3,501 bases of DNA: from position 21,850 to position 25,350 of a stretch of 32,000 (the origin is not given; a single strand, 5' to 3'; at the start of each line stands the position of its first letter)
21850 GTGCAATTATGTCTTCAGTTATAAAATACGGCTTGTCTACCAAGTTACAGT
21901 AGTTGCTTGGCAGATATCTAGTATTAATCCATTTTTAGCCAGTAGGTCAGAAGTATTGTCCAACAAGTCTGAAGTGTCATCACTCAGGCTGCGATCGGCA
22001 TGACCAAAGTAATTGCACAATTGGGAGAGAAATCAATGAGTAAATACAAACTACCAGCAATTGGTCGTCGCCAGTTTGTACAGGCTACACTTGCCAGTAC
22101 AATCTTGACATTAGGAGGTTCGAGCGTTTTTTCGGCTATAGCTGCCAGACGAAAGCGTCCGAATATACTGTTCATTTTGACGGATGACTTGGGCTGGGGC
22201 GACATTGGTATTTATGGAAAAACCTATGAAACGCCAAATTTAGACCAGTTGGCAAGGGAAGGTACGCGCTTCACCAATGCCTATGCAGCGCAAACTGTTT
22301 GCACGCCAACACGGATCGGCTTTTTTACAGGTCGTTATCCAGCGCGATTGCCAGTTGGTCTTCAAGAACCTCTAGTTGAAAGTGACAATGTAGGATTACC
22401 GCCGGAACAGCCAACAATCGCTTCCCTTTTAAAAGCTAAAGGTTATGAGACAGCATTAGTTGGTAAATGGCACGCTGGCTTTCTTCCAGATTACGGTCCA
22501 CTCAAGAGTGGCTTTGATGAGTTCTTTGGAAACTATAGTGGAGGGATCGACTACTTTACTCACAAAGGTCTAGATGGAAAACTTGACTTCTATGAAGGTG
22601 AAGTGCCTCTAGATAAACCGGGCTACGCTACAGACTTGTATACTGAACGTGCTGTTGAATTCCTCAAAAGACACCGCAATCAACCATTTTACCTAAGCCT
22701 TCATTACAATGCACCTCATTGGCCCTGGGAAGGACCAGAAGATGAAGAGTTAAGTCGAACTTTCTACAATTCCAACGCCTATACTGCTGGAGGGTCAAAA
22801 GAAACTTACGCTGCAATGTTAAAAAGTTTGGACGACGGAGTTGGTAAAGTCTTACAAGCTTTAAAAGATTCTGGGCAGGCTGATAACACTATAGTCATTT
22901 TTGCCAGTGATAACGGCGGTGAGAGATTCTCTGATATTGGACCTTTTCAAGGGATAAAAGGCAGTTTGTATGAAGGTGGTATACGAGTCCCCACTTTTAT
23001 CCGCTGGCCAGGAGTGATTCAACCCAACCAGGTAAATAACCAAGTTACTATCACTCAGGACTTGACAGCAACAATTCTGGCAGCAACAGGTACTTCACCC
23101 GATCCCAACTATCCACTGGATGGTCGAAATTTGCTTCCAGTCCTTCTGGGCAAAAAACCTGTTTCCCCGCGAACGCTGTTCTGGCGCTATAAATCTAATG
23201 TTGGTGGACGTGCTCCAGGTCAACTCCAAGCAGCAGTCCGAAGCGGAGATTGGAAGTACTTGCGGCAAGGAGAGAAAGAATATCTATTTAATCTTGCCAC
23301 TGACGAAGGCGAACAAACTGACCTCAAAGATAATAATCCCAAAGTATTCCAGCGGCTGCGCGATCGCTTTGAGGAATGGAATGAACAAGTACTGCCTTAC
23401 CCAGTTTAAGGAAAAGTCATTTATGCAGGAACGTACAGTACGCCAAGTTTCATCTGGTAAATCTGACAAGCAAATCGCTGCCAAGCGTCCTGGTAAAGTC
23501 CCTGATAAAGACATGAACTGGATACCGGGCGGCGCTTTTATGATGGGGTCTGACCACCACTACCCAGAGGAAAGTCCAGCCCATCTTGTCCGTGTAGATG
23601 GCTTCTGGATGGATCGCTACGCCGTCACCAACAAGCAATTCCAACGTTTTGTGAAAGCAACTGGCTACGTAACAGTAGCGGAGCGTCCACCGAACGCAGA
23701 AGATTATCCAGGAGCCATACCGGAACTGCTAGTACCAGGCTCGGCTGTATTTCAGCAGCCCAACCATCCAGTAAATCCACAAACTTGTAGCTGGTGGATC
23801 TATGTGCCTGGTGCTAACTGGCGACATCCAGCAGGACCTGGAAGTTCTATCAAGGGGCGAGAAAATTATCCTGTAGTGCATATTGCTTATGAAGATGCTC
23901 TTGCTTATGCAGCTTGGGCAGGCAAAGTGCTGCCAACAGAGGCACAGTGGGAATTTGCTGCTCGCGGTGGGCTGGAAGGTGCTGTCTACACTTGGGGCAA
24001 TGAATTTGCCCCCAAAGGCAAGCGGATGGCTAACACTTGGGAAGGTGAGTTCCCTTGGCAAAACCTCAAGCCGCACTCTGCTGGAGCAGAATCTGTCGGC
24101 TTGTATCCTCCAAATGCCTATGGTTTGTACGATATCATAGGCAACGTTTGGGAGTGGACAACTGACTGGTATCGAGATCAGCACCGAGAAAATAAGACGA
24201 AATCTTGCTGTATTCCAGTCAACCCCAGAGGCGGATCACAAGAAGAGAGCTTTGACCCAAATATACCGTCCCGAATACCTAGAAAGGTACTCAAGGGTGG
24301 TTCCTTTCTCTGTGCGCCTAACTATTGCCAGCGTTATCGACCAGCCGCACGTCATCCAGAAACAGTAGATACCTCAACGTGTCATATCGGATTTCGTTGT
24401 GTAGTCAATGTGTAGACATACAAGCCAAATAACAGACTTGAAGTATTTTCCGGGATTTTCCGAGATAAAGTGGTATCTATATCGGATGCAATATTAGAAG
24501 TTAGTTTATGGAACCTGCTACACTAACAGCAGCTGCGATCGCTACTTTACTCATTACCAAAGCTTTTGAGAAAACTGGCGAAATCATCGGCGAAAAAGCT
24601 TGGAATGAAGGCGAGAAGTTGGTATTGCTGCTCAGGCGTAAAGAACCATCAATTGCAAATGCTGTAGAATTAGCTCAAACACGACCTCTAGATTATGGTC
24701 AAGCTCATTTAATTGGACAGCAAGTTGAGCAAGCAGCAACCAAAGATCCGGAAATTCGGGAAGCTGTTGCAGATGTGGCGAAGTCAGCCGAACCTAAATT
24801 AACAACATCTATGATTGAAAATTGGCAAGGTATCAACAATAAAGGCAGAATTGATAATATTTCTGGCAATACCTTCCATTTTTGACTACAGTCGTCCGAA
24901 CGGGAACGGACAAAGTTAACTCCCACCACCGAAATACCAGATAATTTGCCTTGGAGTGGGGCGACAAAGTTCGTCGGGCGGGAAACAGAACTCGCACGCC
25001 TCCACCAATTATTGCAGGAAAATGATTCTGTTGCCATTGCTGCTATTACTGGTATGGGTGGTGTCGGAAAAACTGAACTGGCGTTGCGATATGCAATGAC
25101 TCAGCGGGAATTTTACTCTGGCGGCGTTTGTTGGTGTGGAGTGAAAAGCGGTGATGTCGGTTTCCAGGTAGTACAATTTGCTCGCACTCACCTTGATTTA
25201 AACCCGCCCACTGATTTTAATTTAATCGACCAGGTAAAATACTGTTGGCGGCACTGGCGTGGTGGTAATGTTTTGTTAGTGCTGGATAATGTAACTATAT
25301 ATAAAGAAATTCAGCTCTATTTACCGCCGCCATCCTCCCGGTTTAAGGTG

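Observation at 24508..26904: NLR-like NB-ARC/TPR STAND NTPase split from its N-terminal domain by one in-frame TGA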

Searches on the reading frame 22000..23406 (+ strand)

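Call 66: search_protein_families(library=pfam, proteins=[window:22000-23406:+], max_evalue=0.001)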
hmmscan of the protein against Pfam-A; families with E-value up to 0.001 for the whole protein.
window:22000-23406:+ (469 aa): 3 families
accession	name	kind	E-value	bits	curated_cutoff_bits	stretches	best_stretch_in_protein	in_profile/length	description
PF00884.28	Sulfatase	-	9.1e-74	248.9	25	1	54-364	1-300/301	Sulfatase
PF16347.10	SGSH_C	-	7.6e-09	36.3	29.3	1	322-460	10-151/154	N-sulphoglucosamine sulphohydrolase, C-terminal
PF01663.27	Phosphodiest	-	3.3e-06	27.4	23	0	264-309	183-223/342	Type I phosphodiesterase / nucleotide pyrophosphatase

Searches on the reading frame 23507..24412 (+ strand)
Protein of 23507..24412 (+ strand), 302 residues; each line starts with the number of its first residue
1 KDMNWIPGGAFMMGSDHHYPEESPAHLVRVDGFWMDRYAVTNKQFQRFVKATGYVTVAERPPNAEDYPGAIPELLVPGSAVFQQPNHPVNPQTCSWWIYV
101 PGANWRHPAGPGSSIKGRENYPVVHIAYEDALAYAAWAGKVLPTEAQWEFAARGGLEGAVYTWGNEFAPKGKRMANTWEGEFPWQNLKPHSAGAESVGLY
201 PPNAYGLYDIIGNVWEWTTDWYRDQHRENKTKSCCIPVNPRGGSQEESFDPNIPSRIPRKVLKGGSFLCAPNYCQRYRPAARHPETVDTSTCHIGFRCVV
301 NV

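Call 66: search_protein_families(library=pfam, proteins=[window:23507-24412:+], max_evalue=0.001)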
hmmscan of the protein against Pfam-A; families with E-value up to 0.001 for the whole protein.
window:23507-24412:+ (302 aa): 1 family
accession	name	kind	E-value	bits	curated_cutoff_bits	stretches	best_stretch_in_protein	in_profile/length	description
PF03781.23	FGE-sulfatase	-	1.6e-78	264.3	23.3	1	2-299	4-254/255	Sulfatase-modifying factor enzyme 1-like domain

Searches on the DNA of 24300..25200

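Call 32: search_rna_families(source=window, start=24300, end=25200, threshold=evalue, max_evalue=10)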
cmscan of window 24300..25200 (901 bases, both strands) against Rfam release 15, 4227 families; matches with E-value up to 10: 0.
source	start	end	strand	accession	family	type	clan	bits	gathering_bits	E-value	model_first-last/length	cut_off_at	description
